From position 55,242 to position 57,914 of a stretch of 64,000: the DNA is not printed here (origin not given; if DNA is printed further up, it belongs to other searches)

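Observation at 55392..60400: Tandem duplicated M23 peptidase-FG-GAP-MopE proteins with a gene-converted 3' end and co-duplicated REP element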

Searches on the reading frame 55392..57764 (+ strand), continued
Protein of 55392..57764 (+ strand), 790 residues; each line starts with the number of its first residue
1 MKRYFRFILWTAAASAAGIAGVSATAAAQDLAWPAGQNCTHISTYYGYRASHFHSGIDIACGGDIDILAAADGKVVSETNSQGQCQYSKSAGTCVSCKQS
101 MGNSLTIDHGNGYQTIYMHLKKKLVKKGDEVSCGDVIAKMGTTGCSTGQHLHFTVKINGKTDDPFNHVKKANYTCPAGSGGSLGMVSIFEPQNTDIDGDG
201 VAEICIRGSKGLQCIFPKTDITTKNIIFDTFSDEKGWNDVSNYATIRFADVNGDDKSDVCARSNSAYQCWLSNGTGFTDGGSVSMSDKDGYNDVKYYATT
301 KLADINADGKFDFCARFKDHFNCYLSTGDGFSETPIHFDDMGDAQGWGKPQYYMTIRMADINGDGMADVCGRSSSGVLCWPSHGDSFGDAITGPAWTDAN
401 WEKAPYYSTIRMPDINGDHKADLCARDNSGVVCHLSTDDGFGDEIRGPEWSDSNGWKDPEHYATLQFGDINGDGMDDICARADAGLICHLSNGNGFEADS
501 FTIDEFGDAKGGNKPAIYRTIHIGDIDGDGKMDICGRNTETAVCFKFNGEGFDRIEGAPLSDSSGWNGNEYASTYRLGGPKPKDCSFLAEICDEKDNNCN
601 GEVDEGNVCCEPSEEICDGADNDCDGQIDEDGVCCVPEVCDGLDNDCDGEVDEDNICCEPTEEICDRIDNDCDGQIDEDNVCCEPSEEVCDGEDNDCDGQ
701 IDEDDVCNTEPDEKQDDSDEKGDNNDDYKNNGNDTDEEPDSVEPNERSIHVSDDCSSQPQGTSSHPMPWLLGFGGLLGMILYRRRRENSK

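Call 24: find_encoding_contigs(protein=P0003, flank=10000, max_places=3)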
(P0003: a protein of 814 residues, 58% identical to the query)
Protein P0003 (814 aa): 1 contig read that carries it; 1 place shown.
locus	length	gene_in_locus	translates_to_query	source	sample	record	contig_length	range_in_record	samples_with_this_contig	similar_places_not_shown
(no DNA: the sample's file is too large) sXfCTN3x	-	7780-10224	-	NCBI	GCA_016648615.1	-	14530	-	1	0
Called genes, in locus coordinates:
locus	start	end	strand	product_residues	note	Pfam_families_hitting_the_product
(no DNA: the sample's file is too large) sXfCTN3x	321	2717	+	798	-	PF08486:SpoIID, PF25275:Golvesin_C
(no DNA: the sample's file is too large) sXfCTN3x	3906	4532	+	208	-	-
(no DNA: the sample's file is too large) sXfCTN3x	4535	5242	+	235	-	PF01168:Ala_racemase_N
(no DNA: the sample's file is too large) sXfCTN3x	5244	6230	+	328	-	PF04166:PdxA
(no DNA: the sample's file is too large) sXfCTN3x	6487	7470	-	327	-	PF00291:PALP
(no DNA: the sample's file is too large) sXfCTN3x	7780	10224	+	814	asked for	PF01551:Peptidase_M23, PF11617:Cu-binding_MopE (faint), PF00404:Dockerin_1 (faint), PF01839:FG-GAP (faint), PF12256:TcdB_toxin_midN (faint), PF13517:FG-GAP_3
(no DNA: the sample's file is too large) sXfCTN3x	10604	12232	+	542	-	-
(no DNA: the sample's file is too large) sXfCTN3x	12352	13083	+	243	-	PF14014:DUF4230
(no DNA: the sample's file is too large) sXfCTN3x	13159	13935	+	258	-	-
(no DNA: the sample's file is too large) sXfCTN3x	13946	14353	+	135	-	-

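Call 25: find_encoding_contigs(protein=P0005, flank=10000, max_places=3)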
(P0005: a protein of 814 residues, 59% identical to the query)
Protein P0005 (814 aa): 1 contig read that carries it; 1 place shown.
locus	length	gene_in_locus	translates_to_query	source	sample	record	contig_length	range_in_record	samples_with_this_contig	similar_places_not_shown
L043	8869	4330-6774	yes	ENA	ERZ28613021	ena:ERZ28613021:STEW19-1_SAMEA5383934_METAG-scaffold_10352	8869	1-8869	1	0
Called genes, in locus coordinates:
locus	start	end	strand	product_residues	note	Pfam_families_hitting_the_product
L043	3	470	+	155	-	?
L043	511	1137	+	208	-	-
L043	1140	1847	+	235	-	PF01168:Ala_racemase_N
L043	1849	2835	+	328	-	PF04166:PdxA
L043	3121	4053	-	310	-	PF00291:PALP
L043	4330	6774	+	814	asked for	PF01551:Peptidase_M23, PF11617:Cu-binding_MopE (faint), PF00404:Dockerin_1 (faint), PF01839:FG-GAP (faint), PF12256:TcdB_toxin_midN (faint), PF13517:FG-GAP_3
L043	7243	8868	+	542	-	?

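Call 58: list_cluster_members(proteins=[P0001, P0030, P0002])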
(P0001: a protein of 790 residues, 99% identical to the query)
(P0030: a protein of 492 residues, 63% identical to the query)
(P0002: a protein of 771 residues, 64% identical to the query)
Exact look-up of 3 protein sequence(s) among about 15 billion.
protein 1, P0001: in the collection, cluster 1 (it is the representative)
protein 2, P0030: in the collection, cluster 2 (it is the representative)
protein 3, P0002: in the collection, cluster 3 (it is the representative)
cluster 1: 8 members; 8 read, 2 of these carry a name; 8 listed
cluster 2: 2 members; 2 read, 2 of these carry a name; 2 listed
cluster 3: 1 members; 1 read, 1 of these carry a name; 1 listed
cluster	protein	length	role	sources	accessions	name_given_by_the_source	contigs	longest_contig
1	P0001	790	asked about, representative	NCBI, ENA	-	-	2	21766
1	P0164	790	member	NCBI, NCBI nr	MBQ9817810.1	MAG: peptidoglycan DD-metalloendopeptidase family protein [Proteobacteria bacterium] | peptidoglycan DD-metalloendopeptidase family protein [Pseudomonadota bacterium]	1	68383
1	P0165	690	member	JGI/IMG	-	hypothetical protein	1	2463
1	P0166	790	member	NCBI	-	-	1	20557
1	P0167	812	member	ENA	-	-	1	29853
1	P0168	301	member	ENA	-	-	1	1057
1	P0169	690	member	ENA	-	-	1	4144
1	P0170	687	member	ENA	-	-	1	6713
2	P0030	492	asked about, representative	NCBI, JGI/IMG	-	MYXO-CTERM domain-containing protein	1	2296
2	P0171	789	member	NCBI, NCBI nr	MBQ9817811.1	MAG: VCBS repeat-containing protein [Proteobacteria bacterium] | VCBS repeat-containing protein [Pseudomonadota bacterium]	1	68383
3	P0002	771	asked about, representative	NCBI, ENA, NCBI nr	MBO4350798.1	MAG: peptidoglycan DD-metalloendopeptidase family protein [Proteobacteria bacterium] | peptidoglycan DD-metalloendopeptidase family protein [Pseudomonadota bacterium]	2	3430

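Call 60: find_encoding_contigs(protein=P0171, flank=10000, max_places=4)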
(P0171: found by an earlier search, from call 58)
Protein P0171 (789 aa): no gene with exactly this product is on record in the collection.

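Call 61: predict_structure(alignment_id=A3)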
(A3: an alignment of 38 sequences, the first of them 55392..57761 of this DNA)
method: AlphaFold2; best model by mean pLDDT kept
length: 790 residues; sequences in the alignment: 38
mean_pLDDT: 82.7   pTM: 0.61
mean pLDDT of the five models: 82.7, 82.5, 80.2, 79.7, 79.2
residues with pLDDT >= 90: 397; 70-90: 271; 50-70: 42; < 50: 80
segments of 3 or more residues with pLDDT < 50: 20-28, 177-187, 710-767
pLDDT, mean of each block of 10 residues (from residue 1): 67 64 43 85 91 93 89 93 86 84 93 92 90 89 92 94 91 59 50 92 94 96 95 86 92 96 96 95 93 89 95 95 96 95 88 94 96 96 97 94 90 96 96 96 95 87 93 96 95 94 94 87 95 95 96 96 80 88 86 87 82 83 81 74 77 68 76 71 73 77 66 36 35 34 31 30 42 73 68
secondary structure, 60 per line:
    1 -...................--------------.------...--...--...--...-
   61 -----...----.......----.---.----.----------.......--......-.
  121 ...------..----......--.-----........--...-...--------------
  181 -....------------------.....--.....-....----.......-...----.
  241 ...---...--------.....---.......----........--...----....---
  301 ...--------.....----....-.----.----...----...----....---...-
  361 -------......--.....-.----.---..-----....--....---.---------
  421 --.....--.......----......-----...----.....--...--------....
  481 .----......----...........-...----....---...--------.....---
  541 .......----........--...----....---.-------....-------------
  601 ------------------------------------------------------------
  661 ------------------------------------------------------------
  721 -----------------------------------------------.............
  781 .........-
elements in order (helices of 4 or more, strands of 3 or more residues): H2-20 E42-44 E47-49 E52-54 E57-59 E66-68 E73-79 E104-110 E113-118 E120-123 E136-141 E150-157 E160-162 H182-185 E204-208 E211-215 H217-220 E225-228 H240-243 E247-249 E258-262 E266-272 E277-284 H294-297 E301-303 E312-316 E321-324 E336-338 H350-353 E357-359 E368-373 E376-380 H398-401 H404-407 E423-427 E430-436 E441-446 H459-463 E466-468 E477-481 E486-491 E496-503 H515-518 E522-524 E533-537 E541-547 E552-559 H569-572 H584-587 H768-789

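Call 63: fold_search(model_id=the predicted structure, library=pdb)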
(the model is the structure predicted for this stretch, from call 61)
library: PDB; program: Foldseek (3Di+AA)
matches with E <= 10: 1238; with E <= 0.001: 339
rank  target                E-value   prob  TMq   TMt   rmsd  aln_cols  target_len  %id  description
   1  2bwr_A                6.5e-16  1.00  0.42  0.80   3.1       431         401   21  Crystal Structure of Psathyrella Velutina Lectin at 1.5A Resolution (released 2006-01-23)
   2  5mb4                  6.5e-16  1.00  0.40  0.77   3.2       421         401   22  Crystal Structure of the Psathyrella asperospora lectin PAL in complex with GlcNAc (released 2017-02-22)
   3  2bwm                  1.0e-15  1.00  0.41  0.78   3.1       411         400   22  1.8A CRYSTAL STRUCTURE OF of Psathyrella velutina LECTIN IN COMPLEX WITH METHYL 2-ACETAMIDO-1,2-DIDEOXY-1-SELENO-BETA-D- (released 2006-01-23)
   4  4up4_B                1.4e-15  1.00  0.41  0.79   3.1       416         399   21  Structure of the recombinant lectin PVL from Psathyrella velutina in complex with GlcNAcb-D-1,3Galactoside (released 2015-01-28)
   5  4up4_A                2.8e-15  1.00  0.41  0.78   3.1       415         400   21  Structure of the recombinant lectin PVL from Psathyrella velutina in complex with GlcNAcb-D-1,3Galactoside (released 2015-01-28)
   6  4tqj_A                3.8e-15  1.00  0.41  0.77   3.3       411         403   19  Structural basis of specific recognition of non-reducing terminal N-acetylglucosamine by an Agrocybe aegerita lection (released 2015-06-03)
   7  4tqm_A                2.1e-14  1.00  0.41  0.78   3.5       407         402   20  Structural basis of specific recognition of non-reducing terminal N-acetylglucosamine by an Agrocybe aegerita lection (released 2015-06-03)
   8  6h6e_F                2.7e-10  1.00  0.26  0.11   9.7       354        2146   17  PTC3 holotoxin complex from Photorhabdus luminecens in prepore state (TcdA1, TcdB2, TccC3) (released 2018-10-03)
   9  6suf_F                3.4e-10  1.00  0.26  0.11  27.4       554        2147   13  Structure of Photorhabdus luminescens Tc holotoxin pore (released 2019-11-06)
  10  6ue4_B                3.8e-10  1.00  0.15  0.32   3.3       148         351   30  ShyA Endopeptidase from Vibrio cholerae (Closed form) (released 2020-05-27)
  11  6h6f_F                4.7e-10  1.00  0.24  0.10  29.6       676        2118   11  PTC3 holotoxin complex from Photorhabdus luminiscens - Mutant TcC-D651A (released 2018-10-03)
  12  6u2a                  9.4e-10  1.00  0.14  0.31   2.1       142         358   31  ShyA endopeptidase from Vibrio cholera (open form) (released 2020-05-27)
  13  2gu1                  9.9e-10  1.00  0.14  0.34   2.3       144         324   29  Crystal structure of a zinc containing peptidase from vibrio cholerae (released 2006-07-04)
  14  6ue4_A                1.0e-09  1.00  0.15  0.32   3.3       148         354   30  ShyA Endopeptidase from Vibrio cholerae (Closed form) (released 2020-05-27)
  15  6l7i_F                1.4e-09  1.00  0.26  0.15  27.1       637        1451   13  Signal substraction of TcdB1-TccC2 and part of TcdA1 (released 2021-03-31)
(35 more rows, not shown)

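Call 69: find_encoding_contigs(protein=P0026, flank=10000, max_places=3)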
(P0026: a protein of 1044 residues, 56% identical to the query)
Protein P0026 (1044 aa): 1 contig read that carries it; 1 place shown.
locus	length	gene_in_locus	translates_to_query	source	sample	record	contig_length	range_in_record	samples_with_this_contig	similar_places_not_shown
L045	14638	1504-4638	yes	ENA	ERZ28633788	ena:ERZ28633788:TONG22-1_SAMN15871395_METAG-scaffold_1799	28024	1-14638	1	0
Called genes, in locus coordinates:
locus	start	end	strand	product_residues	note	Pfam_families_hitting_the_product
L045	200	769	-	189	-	-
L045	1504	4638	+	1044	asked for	PF09992:NAGPA, PF01839:FG-GAP (faint), PF12256:TcdB_toxin_midN (faint), PF13517:FG-GAP_3 (weak), PF11617:Cu-binding_MopE (weak)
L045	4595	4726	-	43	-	-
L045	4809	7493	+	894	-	PF01839:FG-GAP (faint), PF09992:NAGPA, PF13517:FG-GAP_3 (weak), PF11617:Cu-binding_MopE (weak)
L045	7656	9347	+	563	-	PF09992:NAGPA, PF11617:Cu-binding_MopE (faint)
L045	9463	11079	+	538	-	PF09992:NAGPA, PF11617:Cu-binding_MopE (weak)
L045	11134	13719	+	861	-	-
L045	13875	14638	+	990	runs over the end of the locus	-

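Call 81: find_encoding_contigs(protein=P0030, flank=5000, max_places=3)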
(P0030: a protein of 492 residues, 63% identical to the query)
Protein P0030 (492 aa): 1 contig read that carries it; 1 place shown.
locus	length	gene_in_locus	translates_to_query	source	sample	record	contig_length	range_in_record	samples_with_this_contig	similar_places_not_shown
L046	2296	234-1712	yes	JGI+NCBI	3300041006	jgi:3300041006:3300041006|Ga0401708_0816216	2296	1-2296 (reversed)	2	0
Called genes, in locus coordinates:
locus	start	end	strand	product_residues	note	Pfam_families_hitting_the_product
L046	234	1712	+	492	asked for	PF01839:FG-GAP (faint), PF11617:Cu-binding_MopE (faint), PF13517:FG-GAP_3 (weak)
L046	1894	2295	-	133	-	?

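Call 84: find_encoding_contigs(protein=P0170, flank=6000, max_places=3)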
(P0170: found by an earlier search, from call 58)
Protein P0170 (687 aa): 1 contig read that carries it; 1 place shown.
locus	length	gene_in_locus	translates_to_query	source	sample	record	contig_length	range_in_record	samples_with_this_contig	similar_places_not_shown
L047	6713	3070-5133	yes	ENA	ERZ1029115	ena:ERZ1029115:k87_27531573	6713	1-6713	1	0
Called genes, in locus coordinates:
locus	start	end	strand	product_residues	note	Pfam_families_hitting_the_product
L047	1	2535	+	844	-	?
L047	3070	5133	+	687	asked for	PF01551:Peptidase_M23, PF12256:TcdB_toxin_midN (faint), PF01839:FG-GAP (faint), PF11617:Cu-binding_MopE (faint), PF13517:FG-GAP_3 (weak)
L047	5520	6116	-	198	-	PF13505:OMP_b-brl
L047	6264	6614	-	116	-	PF00137:ATP-synt_C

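Call 86: search_protein_families(library=ncbifam, alignment_id=A3, max_evalue=0.01)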
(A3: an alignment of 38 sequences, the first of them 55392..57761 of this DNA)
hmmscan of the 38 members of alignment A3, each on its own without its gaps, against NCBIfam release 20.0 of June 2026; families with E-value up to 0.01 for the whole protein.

A. member 1, window:55392-57761:+ (790 aa): 15 families
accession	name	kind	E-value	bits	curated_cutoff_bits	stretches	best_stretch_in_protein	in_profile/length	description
NF052336.1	PdgHdaseHSB100310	equivalog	2e-21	76.7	500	1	6-161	8-147/316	peptidoglycan hydrolase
NF052530.1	Heli_ShapePgp3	exception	8.8e-19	67.7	300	1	101-173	197-269/270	peptidoglycan metallopeptidase Pgp3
NF008652.0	PRK11649.1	equivalog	8.2e-18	64.3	341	1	54-165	313-407/439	murein DD-endopeptidase MepM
NF053825.1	PdgNdpepShyA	equivalog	2.2e-13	49.7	700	1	101-164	326-389/425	peptidoglycan DD-endopeptidase ShyA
NF053824.1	PdgNdpepShyC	equivalog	7.1e-13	48.2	700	1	97-162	322-387/429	peptidoglycan DD-endopeptidase ShyC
NF052529.1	PG_M23_Pgp6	exception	7.8e-13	47.9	600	1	53-163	334-427/452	peptidoglycan metallopeptidase Pgp6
NF040883.1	amid_act_ActS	equivalog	1e-11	44.6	375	1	74-167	137-232/242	amidase activator ActS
NF053738.1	S2SprSpoIIQBc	equivalog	2.7e-10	40.3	250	1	99-171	152-226/232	stage II sporulation protein SpoIIQ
NF008123.1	PRK10871.1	equivalog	1e-09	38.3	311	1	18-167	233-361/365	murein hydrolase activator NlpD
NF041208.1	celldiv_DipM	equivalog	1.2e-07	31.3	740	1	99-164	348-413/419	cell division endopeptidase DipM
NF050804.1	CellDivDipMCaul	equivalog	1.8e-07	30.3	900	1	30-158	506-616/634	cell division endopeptidase DipM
NF000157.1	fusid_est_FusH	equivalog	4e-07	29.1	999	1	357-551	264-455/520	fusidic acid esterase FusH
NF008644.1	PRK11637.1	equivalog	2.3e-05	23.6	270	1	99-165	314-380/385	murein hydrolase activator EnvC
NF047755.1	LIC_10271_M23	exception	0.0033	17.2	180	1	104-140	150-186/207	LIC_10271 family cell wall hydrolase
NF004799.0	PRK06148.1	subfamily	0.0045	15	1128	1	53-158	440-540/1015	hypothetical protein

B. families by the number of members that match (of 38 scanned): 21 families
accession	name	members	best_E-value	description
NF052336.1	PdgHdaseHSB100310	38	3.6e-23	peptidoglycan hydrolase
NF052530.1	Heli_ShapePgp3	38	8.8e-19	peptidoglycan metallopeptidase Pgp3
NF008652.0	PRK11649.1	38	2e-18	murein DD-endopeptidase MepM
NF053824.1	PdgNdpepShyC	38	2.7e-16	peptidoglycan DD-endopeptidase ShyC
NF053825.1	PdgNdpepShyA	37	1.4e-14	peptidoglycan DD-endopeptidase ShyA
NF052529.1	PG_M23_Pgp6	36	7.8e-13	peptidoglycan metallopeptidase Pgp6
NF053738.1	S2SprSpoIIQBc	34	2.1e-13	stage II sporulation protein SpoIIQ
NF050804.1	CellDivDipMCaul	34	9.8e-13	cell division endopeptidase DipM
NF040883.1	amid_act_ActS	30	2.5e-13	amidase activator ActS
NF047539.1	XAC2610_fam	28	1e-07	XAC2610-related protein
NF041208.1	celldiv_DipM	27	2.3e-12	cell division endopeptidase DipM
NF008123.1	PRK10871.1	23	9.6e-12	murein hydrolase activator NlpD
TIGR03901.2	MYXO-CTERM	18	5.2e-08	MYXO-CTERM sorting domain-containing protein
NF008644.1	PRK11637.1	13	8.1e-08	murein hydrolase activator EnvC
NF000157.1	fusid_est_FusH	8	9.1e-13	fusidic acid esterase FusH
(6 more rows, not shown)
